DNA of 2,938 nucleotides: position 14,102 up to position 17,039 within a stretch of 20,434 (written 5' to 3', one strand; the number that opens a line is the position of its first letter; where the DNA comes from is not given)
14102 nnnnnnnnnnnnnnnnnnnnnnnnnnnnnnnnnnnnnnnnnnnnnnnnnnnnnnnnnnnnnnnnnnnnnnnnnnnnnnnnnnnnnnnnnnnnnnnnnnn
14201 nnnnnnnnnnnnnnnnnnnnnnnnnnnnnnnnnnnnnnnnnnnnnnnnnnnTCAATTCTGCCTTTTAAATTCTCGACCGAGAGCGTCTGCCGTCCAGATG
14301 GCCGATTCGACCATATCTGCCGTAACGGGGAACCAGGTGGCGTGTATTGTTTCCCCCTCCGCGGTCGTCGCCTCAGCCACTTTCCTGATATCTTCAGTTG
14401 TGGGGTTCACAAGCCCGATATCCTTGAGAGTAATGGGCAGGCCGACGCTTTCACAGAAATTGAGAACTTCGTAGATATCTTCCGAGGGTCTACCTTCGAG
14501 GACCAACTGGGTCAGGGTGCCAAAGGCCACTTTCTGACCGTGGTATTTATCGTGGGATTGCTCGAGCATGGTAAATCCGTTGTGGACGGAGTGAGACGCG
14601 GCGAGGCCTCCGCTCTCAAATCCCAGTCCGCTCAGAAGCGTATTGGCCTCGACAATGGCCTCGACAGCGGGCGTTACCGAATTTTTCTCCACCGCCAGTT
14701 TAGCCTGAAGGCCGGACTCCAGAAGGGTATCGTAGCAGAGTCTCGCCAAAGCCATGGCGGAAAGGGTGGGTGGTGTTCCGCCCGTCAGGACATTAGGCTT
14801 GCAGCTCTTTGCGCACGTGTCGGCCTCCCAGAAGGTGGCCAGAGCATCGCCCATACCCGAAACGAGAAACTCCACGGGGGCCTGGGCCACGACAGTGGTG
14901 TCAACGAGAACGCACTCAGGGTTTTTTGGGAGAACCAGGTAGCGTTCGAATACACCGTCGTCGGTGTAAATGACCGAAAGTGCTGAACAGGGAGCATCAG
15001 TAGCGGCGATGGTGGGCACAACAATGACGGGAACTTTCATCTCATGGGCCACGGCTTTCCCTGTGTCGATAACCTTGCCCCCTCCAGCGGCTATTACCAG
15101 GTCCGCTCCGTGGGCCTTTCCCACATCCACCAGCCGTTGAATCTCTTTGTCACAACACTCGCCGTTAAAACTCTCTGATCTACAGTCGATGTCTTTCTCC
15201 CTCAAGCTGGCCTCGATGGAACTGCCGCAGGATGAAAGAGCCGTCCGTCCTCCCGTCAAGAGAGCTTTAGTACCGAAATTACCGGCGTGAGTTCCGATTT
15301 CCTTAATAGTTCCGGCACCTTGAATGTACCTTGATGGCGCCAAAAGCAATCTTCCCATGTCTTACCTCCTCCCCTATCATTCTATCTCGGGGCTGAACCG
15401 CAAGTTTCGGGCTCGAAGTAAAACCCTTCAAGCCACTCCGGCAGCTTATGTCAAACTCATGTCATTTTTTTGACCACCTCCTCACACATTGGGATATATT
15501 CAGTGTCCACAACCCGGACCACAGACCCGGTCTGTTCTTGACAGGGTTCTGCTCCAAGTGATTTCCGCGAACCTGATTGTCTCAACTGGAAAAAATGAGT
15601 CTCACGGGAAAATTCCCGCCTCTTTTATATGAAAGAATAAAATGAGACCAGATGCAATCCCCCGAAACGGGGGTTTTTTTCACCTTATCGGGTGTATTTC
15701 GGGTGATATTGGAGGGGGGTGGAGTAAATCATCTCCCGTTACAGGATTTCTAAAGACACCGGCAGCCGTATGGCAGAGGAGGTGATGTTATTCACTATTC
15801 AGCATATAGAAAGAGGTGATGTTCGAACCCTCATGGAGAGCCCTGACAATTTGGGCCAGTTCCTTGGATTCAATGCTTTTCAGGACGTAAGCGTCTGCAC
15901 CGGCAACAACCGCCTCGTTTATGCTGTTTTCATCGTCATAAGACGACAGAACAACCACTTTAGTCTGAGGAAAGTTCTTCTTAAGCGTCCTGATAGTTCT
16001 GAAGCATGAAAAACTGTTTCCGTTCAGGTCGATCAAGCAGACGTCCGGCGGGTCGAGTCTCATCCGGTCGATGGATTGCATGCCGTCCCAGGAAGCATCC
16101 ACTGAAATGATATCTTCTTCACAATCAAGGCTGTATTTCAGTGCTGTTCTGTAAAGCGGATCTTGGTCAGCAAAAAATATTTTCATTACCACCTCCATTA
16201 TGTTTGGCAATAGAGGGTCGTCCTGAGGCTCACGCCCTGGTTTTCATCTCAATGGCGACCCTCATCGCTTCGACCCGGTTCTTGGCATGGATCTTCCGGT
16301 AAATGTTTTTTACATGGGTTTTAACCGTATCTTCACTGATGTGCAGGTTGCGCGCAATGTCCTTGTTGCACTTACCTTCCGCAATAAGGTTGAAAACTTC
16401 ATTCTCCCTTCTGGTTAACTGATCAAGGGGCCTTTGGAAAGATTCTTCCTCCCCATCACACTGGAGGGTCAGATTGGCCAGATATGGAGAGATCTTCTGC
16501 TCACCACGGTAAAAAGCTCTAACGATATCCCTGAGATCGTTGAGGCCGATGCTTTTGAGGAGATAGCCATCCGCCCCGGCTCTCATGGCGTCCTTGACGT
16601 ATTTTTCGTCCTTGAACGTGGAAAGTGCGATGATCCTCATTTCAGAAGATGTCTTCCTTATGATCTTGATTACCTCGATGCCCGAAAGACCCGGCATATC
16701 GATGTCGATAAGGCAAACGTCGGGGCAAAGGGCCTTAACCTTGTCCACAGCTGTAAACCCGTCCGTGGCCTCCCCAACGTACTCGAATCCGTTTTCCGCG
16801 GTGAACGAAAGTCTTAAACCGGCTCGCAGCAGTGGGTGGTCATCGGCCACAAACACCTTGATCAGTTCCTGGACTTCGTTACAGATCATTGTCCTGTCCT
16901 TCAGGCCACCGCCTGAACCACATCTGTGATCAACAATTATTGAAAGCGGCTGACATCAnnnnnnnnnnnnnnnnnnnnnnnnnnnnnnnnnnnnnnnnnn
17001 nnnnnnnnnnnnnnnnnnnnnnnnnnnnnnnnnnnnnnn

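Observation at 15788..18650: PocR-domain cytoplasmic histidine kinase plus two response regulators as candidate regulator of the BMC operon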

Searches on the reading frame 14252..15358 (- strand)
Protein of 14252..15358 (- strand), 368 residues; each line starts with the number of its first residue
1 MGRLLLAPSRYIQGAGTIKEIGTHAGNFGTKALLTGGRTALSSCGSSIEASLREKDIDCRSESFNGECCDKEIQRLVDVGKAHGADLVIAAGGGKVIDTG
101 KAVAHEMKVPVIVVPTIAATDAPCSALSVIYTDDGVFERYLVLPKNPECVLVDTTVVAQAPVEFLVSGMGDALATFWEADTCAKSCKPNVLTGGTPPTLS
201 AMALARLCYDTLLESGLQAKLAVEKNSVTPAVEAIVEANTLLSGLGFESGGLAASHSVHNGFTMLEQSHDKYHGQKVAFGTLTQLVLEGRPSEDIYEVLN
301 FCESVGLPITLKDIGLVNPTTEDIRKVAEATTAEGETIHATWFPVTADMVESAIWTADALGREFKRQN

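Call 4: search_protein_families(library=pfam, proteins=[window:14252-15358:-], max_evalue=0.01)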
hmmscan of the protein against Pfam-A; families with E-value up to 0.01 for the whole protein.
window:14252-15358:- (368 aa): 2 families
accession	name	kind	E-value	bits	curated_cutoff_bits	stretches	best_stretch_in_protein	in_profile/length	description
PF00465.25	Fe-ADH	-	3.5e-32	111.8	31.3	1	8-154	1-168/168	Iron-containing alcohol dehydrogenase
PF13685.12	Fe-ADH_2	-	4e-22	79.3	28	1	30-161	20-149/149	Iron-containing alcohol dehydrogenase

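Call 43: search_protein_families(library=ncbifam, proteins=[window:14252-15358:-], max_evalue=0.00001)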
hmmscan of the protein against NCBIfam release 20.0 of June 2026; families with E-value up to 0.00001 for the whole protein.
window:14252-15358:- (368 aa): 7 families
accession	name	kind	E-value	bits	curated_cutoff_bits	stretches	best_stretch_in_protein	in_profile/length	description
NF006941.0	PRK09423.1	subfamily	4.7e-152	506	336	1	3-367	3-365/367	glycerol dehydrogenase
NF053832.1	GlycoaldRedHalo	equivalog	1.4e-135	452.1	550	1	2-363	2-361/363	glycolaldehyde reductase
NF047954.1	PrpdilGlycDhGldA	equivalog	6.1e-131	437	700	1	1-365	1-363/365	bifunctional L-1,2-propanediol dehydrogenase/glycerol dehydrogenase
NF007880.0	PRK10586.1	equivalog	2.6e-49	168.1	429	1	4-355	8-355/362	oxidoreductase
NF002022.0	PRK00843.1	equivalog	2.6e-26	92.5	413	1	8-318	11-309/350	NAD(P)-dependent glycerol-1-phosphate dehydrogenase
NF041833.1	Fe_ADH_ErcA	equivalog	5.4e-07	29.1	550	1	10-104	10-107/382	alcohol dehydrogenase-like regulatory protein ErcA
NF007911.0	PRK10624.1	equivalog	1e-05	24.7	537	0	4-104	5-107/382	lactaldehyde reductase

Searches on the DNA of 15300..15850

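Call 40: search_rna_families(source=window, start=15300, end=15850, threshold=evalue, max_evalue=10)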
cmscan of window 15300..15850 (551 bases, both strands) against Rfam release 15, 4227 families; matches with E-value up to 10: 8.
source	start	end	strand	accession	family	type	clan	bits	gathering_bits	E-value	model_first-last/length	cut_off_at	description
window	15592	15695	-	RF02324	TtnuHACA17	Gene; snRNA; snoRNA; HACA-box;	-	18.2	100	8.7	1-118/118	no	Tetrahymena snoRNA TtnuHACA17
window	15625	15699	+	RF01770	rimP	Cis-reg; leader;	-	17.2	47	3.8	1-102/102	no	Gammaprotebacteria rimP leader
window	15603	15683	+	RF01859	Phe_leader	Cis-reg; leader;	-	16.7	55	4.4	1-125/125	no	Phenylalanine leader peptide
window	15651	15684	+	RF01321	CRISPR-DR8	Gene; CRISPR;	-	14.9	39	3.6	1-37/37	no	CRISPR RNA direct repeat element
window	15779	15799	+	RF02596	cyano_het_sRNA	Gene; sRNA;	-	14.6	35.7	3.6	1-56/56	no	Cyanobacteria heterocyst sRNA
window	15643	15681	+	RF02399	NsiR1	Gene; sRNA;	-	14.1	39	4.8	1-60/60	no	Nitrogen stress-induced RNA 1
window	15571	15635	+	RF01962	RMST_1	Gene; lncRNA;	-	13.6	40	1.3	1-61/61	no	Rhabdomyosarcoma 2 associated transcript conserved region 1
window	15336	15356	+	RF01792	eiav_FSE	Cis-reg; frameshift_element;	-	11.6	40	5.2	1-35/35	no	ribosomal frameshift site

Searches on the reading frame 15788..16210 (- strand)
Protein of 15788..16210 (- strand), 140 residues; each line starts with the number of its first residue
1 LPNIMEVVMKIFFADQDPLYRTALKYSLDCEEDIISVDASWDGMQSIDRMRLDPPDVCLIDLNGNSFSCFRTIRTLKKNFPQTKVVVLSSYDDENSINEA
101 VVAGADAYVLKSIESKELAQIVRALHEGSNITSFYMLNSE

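Call 4: search_protein_families(library=pfam, proteins=[window:15788-16210:-], max_evalue=0.01)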
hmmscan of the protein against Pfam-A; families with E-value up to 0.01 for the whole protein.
window:15788-16210:- (140 aa): 1 family
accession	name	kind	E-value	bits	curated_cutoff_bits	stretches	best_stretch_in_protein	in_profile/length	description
PF00072.30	Response_reg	-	8.7e-17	61.7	30.2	1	11-122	1-110/111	Response regulator receiver domain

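Call 43: search_protein_families(library=ncbifam, proteins=[window:15788-16186:-], max_evalue=0.00001)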
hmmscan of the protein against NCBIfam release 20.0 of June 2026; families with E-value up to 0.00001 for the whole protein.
window:15788-16186:- (132 aa): 29 families (the best 25 are shown)
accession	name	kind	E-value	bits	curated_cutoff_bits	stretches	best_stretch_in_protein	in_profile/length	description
NF052445.1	RespRegMctR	equivalog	2.2e-18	66.5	300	1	2-122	3-123/205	two-component system response regulator MctR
NF007935.0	PRK10651.1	equivalog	2.1e-17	63.1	250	1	2-121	8-127/216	two-component system response regulator NarL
NF007708.0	PRK10403.1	equivalog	1.9e-14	53.6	343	1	2-125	8-131/215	nitrate/nitrite response regulator protein NarP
NF047785.1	respo_reg_MadR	equivalog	2.4e-13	49.9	300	1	1-121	1-124/209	MadR family response regulator transcription factor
NF011896.0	PRK15369.1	equivalog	2e-10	40.6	242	1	2-111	5-114/211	two component system response regulator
NF041733.1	resp_reg_CseB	equivalog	4.6e-10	39.3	350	1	2-117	2-114/228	two-component system response regulator CseB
NF007018.1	PRK09483.1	equivalog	7.1e-10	38.9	280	1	2-122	3-123/217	UvrY/SirA/GacA family response regulator transcription factor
NF041367.1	CheY_Halo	equivalog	1.4e-09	38.3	200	1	5-114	3-110/114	chemotaxis protein CheY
NF041830.1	RR_TF_ErdR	exception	4.3e-09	36.4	390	1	2-122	3-125/213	response regulator transcription factor ErdR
TIGR02875.1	spore_0_A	equivalog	6.5e-09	35.4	200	1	2-122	4-126/262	sporulation transcription factor Spo0A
NF045991.1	RespRegCtrARhodob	equivalog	5.6e-08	32.8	350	1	4-117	4-115/224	response regulator transcription factor CtrA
NF008469.0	PRK11361.1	equivalog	7.8e-08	31.4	714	1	26-116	28-119/461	acetoacetate metabolism transcriptional regulator AtoC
NF009206.0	PRK12555.1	subfamily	1.3e-07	30.9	342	1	1-103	1-104/340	chemotaxis-specific protein-glutamate methyltransferase CheB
NF008296.0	PRK11083.1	equivalog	1.5e-07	31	273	1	14-117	17-117/228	two-component system response regulator CreB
NF007403.0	PRK09935.1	equivalog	2.3e-07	30.7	271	1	4-121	7-124/210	fimbria biosynthesis transcriptional regulator FimZ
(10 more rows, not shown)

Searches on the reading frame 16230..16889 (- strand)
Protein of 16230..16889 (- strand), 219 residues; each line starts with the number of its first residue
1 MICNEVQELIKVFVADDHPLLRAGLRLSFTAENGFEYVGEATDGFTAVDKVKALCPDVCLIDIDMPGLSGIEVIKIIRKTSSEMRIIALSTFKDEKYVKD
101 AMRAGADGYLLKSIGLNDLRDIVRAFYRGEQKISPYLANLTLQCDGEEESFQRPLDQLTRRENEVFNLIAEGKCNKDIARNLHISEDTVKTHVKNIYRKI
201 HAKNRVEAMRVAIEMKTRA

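Call 4: search_protein_families(library=pfam, proteins=[window:16230-16889:-], max_evalue=0.01)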
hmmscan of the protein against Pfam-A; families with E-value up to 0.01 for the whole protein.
window:16230-16889:- (219 aa): 6 families
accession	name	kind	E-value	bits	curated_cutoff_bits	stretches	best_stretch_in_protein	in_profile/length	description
PF00072.30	Response_reg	-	2.2e-28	99.1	30.2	1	12-123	1-110/111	Response regulator receiver domain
PF00196.25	GerE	-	2e-22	79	23.5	1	156-212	1-57/57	Bacterial regulatory proteins, luxR family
PF08281.18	Sigma70_r4_2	-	2.7e-07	30.6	25.7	1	151-199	4-53/54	Sigma-70, region 4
PF13936.12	HTH_38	-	0.0029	17.7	27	1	164-194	12-42/44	Helix-turn-helix domain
PF04545.22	Sigma70_r4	-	0.0039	17.1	24.1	0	155-200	2-48/50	Sigma-70, region 4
PF13384.12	HTH_23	-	0.0045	17.2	24.6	1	165-191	10-36/50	Homeodomain-like domain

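Call 43: search_protein_families(library=ncbifam, proteins=[window:16230-16889:-], max_evalue=0.00001)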
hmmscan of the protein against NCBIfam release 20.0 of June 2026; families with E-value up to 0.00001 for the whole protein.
window:16230-16889:- (219 aa): 86 families (the best 25 are shown)
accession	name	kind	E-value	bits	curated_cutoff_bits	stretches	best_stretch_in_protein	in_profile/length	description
NF007935.0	PRK10651.1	equivalog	9.9e-51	172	250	1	7-210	4-208/216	two-component system response regulator NarL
NF052445.1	RespRegMctR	equivalog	1.1e-43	149.1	300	1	10-216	2-203/205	two-component system response regulator MctR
NF007708.0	PRK10403.1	equivalog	3.3e-41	141.1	343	1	10-212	7-208/215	nitrate/nitrite response regulator protein NarP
NF047785.1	respo_reg_MadR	equivalog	1.4e-40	138.8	300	1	10-212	1-203/209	MadR family response regulator transcription factor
NF011896.0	PRK15369.1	equivalog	2e-40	138.6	242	1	10-216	4-208/211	two component system response regulator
NF007018.1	PRK09483.1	equivalog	2.1e-36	125.6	280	1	9-215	1-206/217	UvrY/SirA/GacA family response regulator transcription factor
NF007419.0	PRK09958.1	equivalog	4.6e-30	104.7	251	1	13-212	4-198/204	acid-sensing system DNA-binding response regulator EvgA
NF041830.1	RR_TF_ErdR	exception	1.8e-25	89.9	390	1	11-210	3-203/213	response regulator transcription factor ErdR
NF007403.0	PRK09935.1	equivalog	7e-25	87.9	271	1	12-212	6-204/210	fimbria biosynthesis transcriptional regulator FimZ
NF007685.0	PRK10360.1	equivalog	6.5e-23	81.6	258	1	10-210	2-190/196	response regulator transcription factor UhpA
NF006900.1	PRK09390.1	equivalog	4.2e-22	78.7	255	1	11-215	6-200/203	response regulator FixJ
NF007505.1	PRK10100.1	equivalog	6.7e-19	68.4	250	1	76-212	63-199/204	biofilm master transcriptional regulator CsgD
NF008098.0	PRK10840.1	equivalog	1e-18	67.7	235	1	10-206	4-199/216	response regulator transcription factor RcsB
NF041367.1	CheY_Halo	equivalog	3.5e-17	62.8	200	1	12-117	1-104/114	chemotaxis protein CheY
TIGR02875.1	spore_0_A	equivalog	4.5e-17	62.1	200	1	10-131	3-126/262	sporulation transcription factor Spo0A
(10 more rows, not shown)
